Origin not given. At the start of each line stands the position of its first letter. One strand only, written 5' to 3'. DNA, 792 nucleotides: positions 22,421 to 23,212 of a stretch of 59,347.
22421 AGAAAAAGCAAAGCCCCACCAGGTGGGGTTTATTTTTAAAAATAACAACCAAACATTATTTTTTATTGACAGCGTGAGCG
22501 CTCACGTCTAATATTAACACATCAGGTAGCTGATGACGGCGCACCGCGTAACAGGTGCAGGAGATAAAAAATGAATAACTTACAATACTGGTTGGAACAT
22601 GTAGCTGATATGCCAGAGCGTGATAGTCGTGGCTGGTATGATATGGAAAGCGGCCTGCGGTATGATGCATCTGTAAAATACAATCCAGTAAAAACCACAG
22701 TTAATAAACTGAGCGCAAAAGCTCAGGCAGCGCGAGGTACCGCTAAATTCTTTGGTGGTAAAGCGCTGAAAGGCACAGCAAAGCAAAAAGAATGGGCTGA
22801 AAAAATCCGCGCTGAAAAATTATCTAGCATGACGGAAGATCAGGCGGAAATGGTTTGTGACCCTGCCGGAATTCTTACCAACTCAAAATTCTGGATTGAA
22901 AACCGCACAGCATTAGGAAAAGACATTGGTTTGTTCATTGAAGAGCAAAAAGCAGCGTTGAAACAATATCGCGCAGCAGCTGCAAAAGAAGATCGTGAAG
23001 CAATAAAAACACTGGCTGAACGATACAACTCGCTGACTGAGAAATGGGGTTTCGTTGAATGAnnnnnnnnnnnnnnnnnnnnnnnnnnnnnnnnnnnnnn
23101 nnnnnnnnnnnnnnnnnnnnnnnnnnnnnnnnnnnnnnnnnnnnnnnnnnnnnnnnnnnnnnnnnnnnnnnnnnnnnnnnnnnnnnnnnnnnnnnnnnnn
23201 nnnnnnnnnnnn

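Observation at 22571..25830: Five-gene helicase / methyltransferase operon forming an AT-rich island under operator control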

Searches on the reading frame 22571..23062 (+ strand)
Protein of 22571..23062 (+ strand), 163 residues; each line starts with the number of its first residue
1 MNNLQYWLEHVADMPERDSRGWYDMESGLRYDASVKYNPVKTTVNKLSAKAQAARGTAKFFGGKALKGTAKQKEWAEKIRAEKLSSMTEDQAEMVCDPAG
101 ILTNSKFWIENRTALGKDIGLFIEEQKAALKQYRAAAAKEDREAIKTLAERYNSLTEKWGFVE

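Call 11: search_protein_families(library=pfam, proteins=[window:22571-23062:+], max_evalue=0.1)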
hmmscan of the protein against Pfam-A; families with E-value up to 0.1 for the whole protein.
window:22571-23062:+ (163 aa): 0 families

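Call 12: search_protein_families(library=phrogs, proteins=[window:22571-23062:+], max_evalue=0.01)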
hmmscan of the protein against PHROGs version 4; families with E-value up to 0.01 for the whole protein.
window:22571-23062:+ (163 aa): 0 families

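Call 13: search_protein_families(library=padloc, proteins=[window:22571-23062:+], max_evalue=0.01)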
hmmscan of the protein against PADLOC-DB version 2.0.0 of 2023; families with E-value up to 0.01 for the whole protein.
window:22571-23062:+ (163 aa): 0 families

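Call 14: search_protein_families(library=ncbifam, proteins=[window:22571-23062:+], max_evalue=0.01)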
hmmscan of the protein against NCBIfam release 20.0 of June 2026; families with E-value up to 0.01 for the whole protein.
window:22571-23062:+ (163 aa): 0 families

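Call 33: find_homologous_proteins(query=window:22571-23062:+, max_evalue=0.001)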
Query window:22571-23062:+ (163 aa): 170 proteins with E <= 0.001 among 296 candidates; the best 120 are listed.
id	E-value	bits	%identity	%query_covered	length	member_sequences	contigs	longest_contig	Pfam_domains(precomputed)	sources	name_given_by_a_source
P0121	3.1e-102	357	100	100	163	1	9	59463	-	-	-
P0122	4.8e-90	317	88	100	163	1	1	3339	-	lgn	-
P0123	6.2e-79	281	80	99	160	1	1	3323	-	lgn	-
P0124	6.1e-56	207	61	99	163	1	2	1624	-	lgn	-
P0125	3.1e-53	198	59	99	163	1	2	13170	-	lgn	-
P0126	9.8e-53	196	58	99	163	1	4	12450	-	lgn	-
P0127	4.3e-51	191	58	99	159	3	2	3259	-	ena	-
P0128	8.9e-51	190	61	99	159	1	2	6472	-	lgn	-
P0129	1.3e-50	189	59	98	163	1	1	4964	-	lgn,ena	-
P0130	1.9e-50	189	58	98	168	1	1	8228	-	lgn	-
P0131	3.8e-50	188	55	98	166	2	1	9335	-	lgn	-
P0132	7.2e-50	187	56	99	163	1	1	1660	-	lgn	-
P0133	1.3e-49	186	57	99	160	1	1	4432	-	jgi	jgi:hypothetical protein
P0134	1.8e-49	186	55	99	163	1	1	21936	-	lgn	-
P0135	2.5e-49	185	55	99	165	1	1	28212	-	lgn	-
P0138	4.6e-49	184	57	98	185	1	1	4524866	-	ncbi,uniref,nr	ncbi:hypothetical protein [Solidesulfovibrio carbinolicus]|uniref:hypothetical protein n=1 Tax=Solid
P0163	2.1e-42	163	50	99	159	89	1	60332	-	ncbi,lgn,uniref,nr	ncbi:hypothetical protein [Pseudomonas aeruginosa]|uniref:hypothetical protein n=1 Tax=Pseudomonas a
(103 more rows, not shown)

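Call 41: predict_structure(alignment_id=A1)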
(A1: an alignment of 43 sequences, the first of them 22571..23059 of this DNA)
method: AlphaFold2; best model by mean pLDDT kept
length: 163 residues; sequences in the alignment: 43
mean_pLDDT: 93.0   pTM: 0.68
mean pLDDT of the five models: 93.0, 91.9, 91.3, 91.0, 85.0
residues with pLDDT >= 90: 141; 70-90: 14; 50-70: 8; < 50: 0
segments of 3 or more residues with pLDDT < 50: none
pLDDT, mean of each block of 10 residues (from residue 1): 91 95 96 85 72 93 94 95 97 96 97 97 97 97 97 95 77
secondary structure, 60 per line:
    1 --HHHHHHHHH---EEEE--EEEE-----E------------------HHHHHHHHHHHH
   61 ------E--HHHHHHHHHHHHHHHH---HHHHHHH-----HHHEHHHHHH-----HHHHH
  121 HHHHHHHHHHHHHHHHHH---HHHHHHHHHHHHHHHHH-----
elements in order: H3-11 E15-18 E21-24 H49-60 H70-85 H89-95 H105-110 H116-138 H142-158

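Call 45: fold_search(model_id=the predicted structure, library=pdb)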
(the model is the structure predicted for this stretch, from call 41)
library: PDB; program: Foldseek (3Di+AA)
matches with E <= 10: 138; with E <= 0.001: 1
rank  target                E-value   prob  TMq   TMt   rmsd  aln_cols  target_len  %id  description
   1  7fia                  4.2e-12  1.00  0.64  0.65  22.2       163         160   48  Structure of AcrIF23 (released 2022-07-27)
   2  5cwo_A                6.5e-01  0.35  0.29  0.23  11.3       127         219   16  Crystal structure of de novo designed helical repeat protein DHR76 (released 2015-12-16)
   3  3syv_H                1.2e+00  0.20  0.23  0.15  30.8       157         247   12  Crystal structure of mPACSIN 3 F-BAR domain mutant (released 2012-05-16)
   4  3do9_B                1.3e+00  0.89  0.25  0.23   9.9        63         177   21  Crystal structure of protein ba1542 from bacillus anthracis str.ames (released 2008-09-02)
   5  4ezq_A                1.4e+00  0.12  0.21  0.16  20.4       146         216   17  Crystal structure of the substrate binding domain of E.coli DnaK in complex with the C-terminal part of pyrrhocoricin  (released 2013-04-17)
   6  4r5i_A                1.5e+00  0.11  0.20  0.15  20.3       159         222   16  Crystal structure of the DnaK C-terminus with the substrate peptide NRLLLTG (released 2014-09-10)
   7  7p13_A                1.5e+00  0.06  0.15  0.11  20.5       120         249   19  2.29 A Mycobacterium tuberculosis EspB. (released 2021-08-18)
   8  9a7e_B                1.6e+00  0.28  0.24  0.22  19.1       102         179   17  Integrative model of CLPC-YPIB by crosslinking MS and deep learning (released 2024-09-18)
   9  7eg8_R                1.6e+00  0.08  0.21  0.16  12.1       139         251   14  TFIID-based core PIC on PUMA promoter (released 2021-05-05)
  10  9qcl_A                1.7e+00  0.23  0.26  0.07  14.1       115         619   12  S.aureus ClpC tetradecameric resting state (released 2025-08-27)
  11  6prh                  1.8e+00  0.57  0.33  0.43   9.9       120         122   16  X-ray Crystal Structure of Bacillus subtilis RicA (released 2019-10-02)
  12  9qrw_B                1.8e+00  0.21  0.27  0.08  13.8       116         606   12  S.aureus ClpC dodecameric resting state (released 2025-07-30)
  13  1gqe                  1.8e+00  0.14  0.24  0.12  16.2       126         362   17  Polypeptide Chain Release Factor 2 (RF2) from Escherichia coli (released 2002-04-04)
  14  3syv_A                1.8e+00  0.04  0.12  0.08  29.2       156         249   12  Crystal structure of mPACSIN 3 F-BAR domain mutant (released 2012-05-16)
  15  2v0o_C                1.9e+00  0.14  0.23  0.14  28.3       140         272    9  FCHO2 F-BAR domain (released 2007-06-26)
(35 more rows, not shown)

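Call 47: find_encoding_contigs(protein=P0163, flank=8000, max_places=4)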
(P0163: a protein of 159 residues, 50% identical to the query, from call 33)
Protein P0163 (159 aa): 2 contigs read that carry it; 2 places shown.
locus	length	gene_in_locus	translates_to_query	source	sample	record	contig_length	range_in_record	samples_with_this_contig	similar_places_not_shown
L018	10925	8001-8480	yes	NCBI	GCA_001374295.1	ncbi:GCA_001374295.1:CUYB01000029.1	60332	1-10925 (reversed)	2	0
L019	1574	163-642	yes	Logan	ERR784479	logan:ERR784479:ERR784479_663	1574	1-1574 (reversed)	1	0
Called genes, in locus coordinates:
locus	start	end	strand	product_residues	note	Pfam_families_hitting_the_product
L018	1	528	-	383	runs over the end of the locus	PF07690:MFS_1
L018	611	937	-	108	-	PF00462:Glutaredoxin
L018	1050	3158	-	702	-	PF00384:Molybdopterin, PF01568:Molydop_binding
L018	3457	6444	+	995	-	PF00082:Peptidase_S8, PF12951:PATR, PF03797:Autotransporter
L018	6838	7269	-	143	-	-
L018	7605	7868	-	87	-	-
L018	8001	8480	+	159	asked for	-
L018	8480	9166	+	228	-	-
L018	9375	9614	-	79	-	-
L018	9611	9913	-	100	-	-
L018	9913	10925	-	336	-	?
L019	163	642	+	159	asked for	-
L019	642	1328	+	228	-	-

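Call 52: find_encoding_contigs(protein=P0138, flank=8000, max_places=1)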
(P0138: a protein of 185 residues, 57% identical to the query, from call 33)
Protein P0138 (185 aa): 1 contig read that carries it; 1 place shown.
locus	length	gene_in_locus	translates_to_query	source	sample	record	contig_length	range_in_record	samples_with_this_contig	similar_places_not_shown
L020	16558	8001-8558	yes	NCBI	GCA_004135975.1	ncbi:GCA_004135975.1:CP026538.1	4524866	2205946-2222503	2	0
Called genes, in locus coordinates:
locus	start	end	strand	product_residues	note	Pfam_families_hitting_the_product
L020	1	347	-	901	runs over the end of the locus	-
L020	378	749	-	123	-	-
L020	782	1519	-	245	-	-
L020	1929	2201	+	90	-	PF21983:NikA-like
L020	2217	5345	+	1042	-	PF03432:Relaxase, PF22863:TraI_middle (faint)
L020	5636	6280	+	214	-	-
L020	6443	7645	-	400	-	-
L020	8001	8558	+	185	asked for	-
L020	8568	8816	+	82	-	-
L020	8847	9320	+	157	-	-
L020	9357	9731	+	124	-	-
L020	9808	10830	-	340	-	PF24624:Int_N (weak), PF00589:Phage_integrase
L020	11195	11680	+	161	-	PF14196:ATC_hydrolase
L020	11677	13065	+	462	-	PF01336:tRNA_anti-codon, PF00152:tRNA-synt_2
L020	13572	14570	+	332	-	PF00535:Glycos_transf_2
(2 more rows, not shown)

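Call 63: search_dna_similar(query=window:22571-23059:+, collection=phages, mode=protein, max_rows=25)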
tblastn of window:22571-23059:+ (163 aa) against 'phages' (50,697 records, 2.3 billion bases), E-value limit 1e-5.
Records with a match: 2; places in all: 2; records where one place covers at least 80% of the query: 2.
Best place of each record, by identity: <60% 2.
By first word of the organism name: Pseudomonas 2.
By host as written in the record: Pseudomonas aeruginosa LESB58 1; Pseudomonas aeruginosa 1.
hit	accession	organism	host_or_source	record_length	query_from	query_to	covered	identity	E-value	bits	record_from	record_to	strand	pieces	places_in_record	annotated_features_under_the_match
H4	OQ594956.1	Pseudomonas phage vB_Pae_LESphi3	Pseudomonas aeruginosa LESB58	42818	1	161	99%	50.3%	4e-40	148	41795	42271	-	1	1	hypothetical protein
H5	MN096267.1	Pseudomonas phage vB_PaS_IME307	Pseudomonas aeruginosa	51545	1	161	99%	50.3%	7e-38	142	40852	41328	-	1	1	hypothetical protein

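Call 64: search_dna_similar(query=window:22571-23059:+, collection=plasmids, mode=protein, max_rows=25)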
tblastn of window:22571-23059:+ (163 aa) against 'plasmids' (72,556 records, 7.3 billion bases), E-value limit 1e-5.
Records with a match: 5; places in all: 5; records where one place covers at least 80% of the query: 1.
Best place of each record, by identity: <60% 5.
By first word of the organism name: Moellerella 2; Acinetobacter 1; Polaromonas 1; Providencia 1.
By predicted mobility (MOB-suite, as given by PLSDB): conjugative 3; non-mobilizable 2.
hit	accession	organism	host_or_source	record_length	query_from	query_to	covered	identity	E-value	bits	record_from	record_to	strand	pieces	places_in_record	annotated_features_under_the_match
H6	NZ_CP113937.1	Acinetobacter sp. ESL0695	Melipona lateralis,Rain forest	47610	12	159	91%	49.7%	1e-32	128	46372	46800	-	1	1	hypothetical protein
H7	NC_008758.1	Polaromonas naphthalenivorans CJ2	-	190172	12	112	62%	47.6%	4e-18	87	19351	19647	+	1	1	hypothetical protein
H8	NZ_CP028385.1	Providencia heimbachae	porcine,cell culture,feces from ...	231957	66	162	60%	38.1%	3e-13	73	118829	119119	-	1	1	none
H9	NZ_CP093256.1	Moellerella wisconsensis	whole organism,Food: Red deer meat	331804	66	162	60%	38.1%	3e-13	73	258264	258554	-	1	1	hypothetical protein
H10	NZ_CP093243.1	Moellerella wisconsensis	whole organism,Food: Red deer meat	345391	66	162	60%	38.1%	3e-13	73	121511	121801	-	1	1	hypothetical protein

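Call 65: get_annotated_region(hit=H6, flank=5000)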
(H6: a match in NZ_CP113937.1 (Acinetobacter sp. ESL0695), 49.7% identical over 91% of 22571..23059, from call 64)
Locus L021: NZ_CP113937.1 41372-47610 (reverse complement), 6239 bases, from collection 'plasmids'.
description: Acinetobacter sp. ESL0695 plasmid unnamed6, complete sequence
organism: Acinetobacter sp. ESL0695 (NCBI taxid 2983215)
taxonomy: Bacteria; Pseudomonadota; Gammaproteobacteria; Moraxellales; Moraxellaceae; Acinetobacter; Acinetobacter sp. ESL0695
host: -; source: Melipona lateralis,Rain forest; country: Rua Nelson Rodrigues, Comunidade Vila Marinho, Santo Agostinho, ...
typing (MOB-suite, as given by PLSDB): non-mobilizable
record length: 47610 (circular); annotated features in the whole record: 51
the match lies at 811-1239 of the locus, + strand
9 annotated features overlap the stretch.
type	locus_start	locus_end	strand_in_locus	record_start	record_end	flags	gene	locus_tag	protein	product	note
CDS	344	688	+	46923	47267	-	-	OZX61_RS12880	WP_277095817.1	hypothetical protein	-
CDS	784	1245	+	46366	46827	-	-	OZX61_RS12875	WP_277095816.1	hypothetical protein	-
CDS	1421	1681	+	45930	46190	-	-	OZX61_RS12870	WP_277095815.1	hypothetical protein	-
CDS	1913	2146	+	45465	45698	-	-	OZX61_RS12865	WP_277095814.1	hypothetical protein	-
CDS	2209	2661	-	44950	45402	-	-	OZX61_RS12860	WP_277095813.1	hypothetical protein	-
CDS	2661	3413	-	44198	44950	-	-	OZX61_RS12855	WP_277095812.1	AAA family ATPase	-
CDS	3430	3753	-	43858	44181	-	-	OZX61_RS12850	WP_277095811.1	hypothetical protein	-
CDS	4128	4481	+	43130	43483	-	-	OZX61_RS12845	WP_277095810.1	hypothetical protein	-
CDS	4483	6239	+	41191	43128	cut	traI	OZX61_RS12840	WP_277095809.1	TraI/MobA(P) family conjugative relaxase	-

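Call 66: get_annotated_region(hit=H7, flank=6000)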
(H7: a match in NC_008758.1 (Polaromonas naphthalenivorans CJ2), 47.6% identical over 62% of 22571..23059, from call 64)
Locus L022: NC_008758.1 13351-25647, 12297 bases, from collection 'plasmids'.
description: Polaromonas naphthalenivorans CJ2 plasmid pPNAP02, complete sequence
organism: Polaromonas naphthalenivorans CJ2 (NCBI taxid 365044)
taxonomy: Bacteria; Pseudomonadota; Betaproteobacteria; Burkholderiales; Comamonadaceae; Polaromonas; Polaromonas naphthalenivorans; Polaromonas naphthalenivorans CJ2
host: -; source: -; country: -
typing (MOB-suite, as given by PLSDB): non-mobilizable; replicon rep_cluster_1495
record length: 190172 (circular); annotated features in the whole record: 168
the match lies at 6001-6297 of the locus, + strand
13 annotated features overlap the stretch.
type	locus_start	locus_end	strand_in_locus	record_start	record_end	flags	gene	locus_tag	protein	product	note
CDS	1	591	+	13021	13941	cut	-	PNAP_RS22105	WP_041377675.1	ABC-three component system protein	-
CDS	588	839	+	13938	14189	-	-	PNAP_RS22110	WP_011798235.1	ABC-three component system middle component 6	-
CDS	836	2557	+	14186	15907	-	-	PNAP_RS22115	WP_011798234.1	ABC-three component system protein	-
CDS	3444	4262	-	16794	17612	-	-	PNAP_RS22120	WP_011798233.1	hypothetical protein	-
CDS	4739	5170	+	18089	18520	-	-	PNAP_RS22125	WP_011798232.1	hypothetical protein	-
CDS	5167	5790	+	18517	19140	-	-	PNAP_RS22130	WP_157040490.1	hypothetical protein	-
CDS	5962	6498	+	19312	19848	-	-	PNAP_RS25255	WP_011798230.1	hypothetical protein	-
CDS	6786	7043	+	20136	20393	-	-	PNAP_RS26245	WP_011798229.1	hypothetical protein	-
CDS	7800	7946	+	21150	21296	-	-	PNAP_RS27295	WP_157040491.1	hypothetical protein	-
CDS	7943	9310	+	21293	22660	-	-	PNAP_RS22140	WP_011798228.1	hypothetical protein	-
CDS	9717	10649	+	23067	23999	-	-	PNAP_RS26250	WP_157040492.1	hypothetical protein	-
CDS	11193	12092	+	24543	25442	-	-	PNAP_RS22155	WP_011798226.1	hypothetical protein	-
CDS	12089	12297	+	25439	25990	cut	-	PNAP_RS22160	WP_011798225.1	hypothetical protein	-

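Call 67: get_annotated_region(hit=H9, flank=6000)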
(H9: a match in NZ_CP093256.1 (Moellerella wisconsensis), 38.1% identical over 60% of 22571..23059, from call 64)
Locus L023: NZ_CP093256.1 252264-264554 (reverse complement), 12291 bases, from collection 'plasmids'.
description: Moellerella wisconsensis strain W1 plasmid pW1-a, complete sequence
organism: Moellerella wisconsensis (NCBI taxid 158849)
taxonomy: Bacteria; Pseudomonadota; Gammaproteobacteria; Enterobacterales; Morganellaceae; Moellerella; Moellerella wisconsensis
host: -; source: whole organism,Food: Red deer meat; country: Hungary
typing (MOB-suite, as given by PLSDB): conjugative; relaxase MOBH; mating-pair formation MPF_T
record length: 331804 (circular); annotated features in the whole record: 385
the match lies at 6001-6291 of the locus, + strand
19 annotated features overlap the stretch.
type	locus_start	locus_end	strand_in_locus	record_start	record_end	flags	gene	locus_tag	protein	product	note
CDS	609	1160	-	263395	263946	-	-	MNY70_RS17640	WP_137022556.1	hypothetical protein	-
CDS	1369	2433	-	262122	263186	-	-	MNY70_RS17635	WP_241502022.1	hypothetical protein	-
CDS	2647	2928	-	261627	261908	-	-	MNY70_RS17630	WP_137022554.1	hypothetical protein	-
CDS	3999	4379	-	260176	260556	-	-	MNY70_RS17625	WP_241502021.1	hypothetical protein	-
CDS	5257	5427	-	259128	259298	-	-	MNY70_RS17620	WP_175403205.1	hypothetical protein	-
CDS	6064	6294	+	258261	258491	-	-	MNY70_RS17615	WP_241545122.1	hypothetical protein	-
CDS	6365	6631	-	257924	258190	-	-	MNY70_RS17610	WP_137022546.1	hypothetical protein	-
CDS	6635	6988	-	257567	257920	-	-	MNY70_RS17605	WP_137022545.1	hypothetical protein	-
CDS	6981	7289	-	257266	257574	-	-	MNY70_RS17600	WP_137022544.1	hypothetical protein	-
CDS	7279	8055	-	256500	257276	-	-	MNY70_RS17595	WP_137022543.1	hypothetical protein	-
CDS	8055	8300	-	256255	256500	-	-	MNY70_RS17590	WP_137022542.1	hypothetical protein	-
CDS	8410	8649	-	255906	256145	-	-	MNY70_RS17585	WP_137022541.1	hypothetical protein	-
CDS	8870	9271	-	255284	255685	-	-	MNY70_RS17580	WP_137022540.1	hypothetical protein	-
CDS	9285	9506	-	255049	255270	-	-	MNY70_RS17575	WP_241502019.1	hypothetical protein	-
CDS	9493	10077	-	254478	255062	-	-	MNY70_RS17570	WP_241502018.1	hypothetical protein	-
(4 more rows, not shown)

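Call 68: find_related_loci(query=A1, collection=viral_contigs, flank=5000)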
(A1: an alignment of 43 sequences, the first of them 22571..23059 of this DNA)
Query A1 (163 aa) in viral_contigs; peptide patterns used: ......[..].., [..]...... (x = any residue, [..] = any of these).
87 stretches matched a pattern; 11 encode a relative of the query (tblastn E <= 1e-3); 11 distinct loci.
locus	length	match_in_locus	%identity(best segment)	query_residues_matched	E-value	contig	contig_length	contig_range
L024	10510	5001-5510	53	2-161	5e-54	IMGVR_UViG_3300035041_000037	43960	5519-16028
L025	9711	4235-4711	50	1-161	2e-50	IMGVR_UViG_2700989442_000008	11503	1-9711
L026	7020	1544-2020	50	1-161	2e-50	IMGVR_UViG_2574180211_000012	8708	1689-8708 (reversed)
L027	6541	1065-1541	51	1-161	6e-50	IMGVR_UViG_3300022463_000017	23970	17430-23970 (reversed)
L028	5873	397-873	50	1-161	6e-50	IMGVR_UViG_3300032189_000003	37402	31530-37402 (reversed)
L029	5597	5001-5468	50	3-161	7e-47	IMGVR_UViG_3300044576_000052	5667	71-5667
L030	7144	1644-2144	41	1-161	2e-35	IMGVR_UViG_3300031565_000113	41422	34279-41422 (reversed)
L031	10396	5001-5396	49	30-161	1e-34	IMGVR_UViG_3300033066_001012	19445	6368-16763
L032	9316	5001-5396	49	30-161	1e-34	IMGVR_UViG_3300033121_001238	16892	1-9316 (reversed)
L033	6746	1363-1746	41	4-136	2e-17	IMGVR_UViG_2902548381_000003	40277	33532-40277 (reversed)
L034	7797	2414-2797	41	4-136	2e-17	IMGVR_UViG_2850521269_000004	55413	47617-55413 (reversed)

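Call 69: find_related_loci(query=A1, collection=metagenome_contigs, flank=5000)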
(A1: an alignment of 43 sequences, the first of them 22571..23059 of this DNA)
Query A1 (163 aa) in metagenome_contigs; peptide patterns used: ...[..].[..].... (x = any residue, [..] = any of these).
113 stretches matched a pattern; 21 encode a relative of the query (tblastn E <= 1e-3); 21 distinct loci.
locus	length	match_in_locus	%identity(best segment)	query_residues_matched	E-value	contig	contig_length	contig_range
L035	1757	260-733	55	2-161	1e-54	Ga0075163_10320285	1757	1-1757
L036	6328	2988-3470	49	2-162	5e-42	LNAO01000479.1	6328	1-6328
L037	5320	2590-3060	48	2-162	2e-39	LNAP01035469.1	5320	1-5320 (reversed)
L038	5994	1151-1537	52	35-163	2e-38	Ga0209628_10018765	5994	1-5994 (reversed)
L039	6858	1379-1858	42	3-161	1e-36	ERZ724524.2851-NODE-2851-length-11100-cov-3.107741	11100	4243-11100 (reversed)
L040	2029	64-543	42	3-161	1e-36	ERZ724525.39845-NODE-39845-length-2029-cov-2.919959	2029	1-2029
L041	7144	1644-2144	41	1-161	2e-35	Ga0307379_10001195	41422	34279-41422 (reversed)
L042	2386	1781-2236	48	2-161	6e-35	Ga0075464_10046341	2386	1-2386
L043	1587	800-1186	50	35-163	5e-34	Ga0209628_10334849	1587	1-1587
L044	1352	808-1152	51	47-161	3e-34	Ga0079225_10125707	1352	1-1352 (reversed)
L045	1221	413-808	45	1-133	6e-32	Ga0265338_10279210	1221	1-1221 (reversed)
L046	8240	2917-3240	49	54-161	7e-29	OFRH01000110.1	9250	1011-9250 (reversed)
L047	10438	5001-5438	42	1-145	2e-28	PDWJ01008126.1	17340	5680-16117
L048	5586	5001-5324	48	54-161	1e-27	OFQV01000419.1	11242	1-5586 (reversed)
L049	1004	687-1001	54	2-114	3e-27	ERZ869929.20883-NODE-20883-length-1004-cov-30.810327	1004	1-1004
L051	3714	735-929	61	47-112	4e-19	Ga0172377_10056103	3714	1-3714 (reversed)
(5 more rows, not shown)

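Call 99: search_solved_structures(query=window:22571-23059:+, max_evalue=0.01, show_alignments=1)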
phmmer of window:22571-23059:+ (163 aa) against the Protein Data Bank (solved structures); distinct sequences matched with E-value up to 0.01: 1.
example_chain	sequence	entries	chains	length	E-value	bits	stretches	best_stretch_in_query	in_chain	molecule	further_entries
7fia_A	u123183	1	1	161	5.1e-46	159.8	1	1-161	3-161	AcrIF23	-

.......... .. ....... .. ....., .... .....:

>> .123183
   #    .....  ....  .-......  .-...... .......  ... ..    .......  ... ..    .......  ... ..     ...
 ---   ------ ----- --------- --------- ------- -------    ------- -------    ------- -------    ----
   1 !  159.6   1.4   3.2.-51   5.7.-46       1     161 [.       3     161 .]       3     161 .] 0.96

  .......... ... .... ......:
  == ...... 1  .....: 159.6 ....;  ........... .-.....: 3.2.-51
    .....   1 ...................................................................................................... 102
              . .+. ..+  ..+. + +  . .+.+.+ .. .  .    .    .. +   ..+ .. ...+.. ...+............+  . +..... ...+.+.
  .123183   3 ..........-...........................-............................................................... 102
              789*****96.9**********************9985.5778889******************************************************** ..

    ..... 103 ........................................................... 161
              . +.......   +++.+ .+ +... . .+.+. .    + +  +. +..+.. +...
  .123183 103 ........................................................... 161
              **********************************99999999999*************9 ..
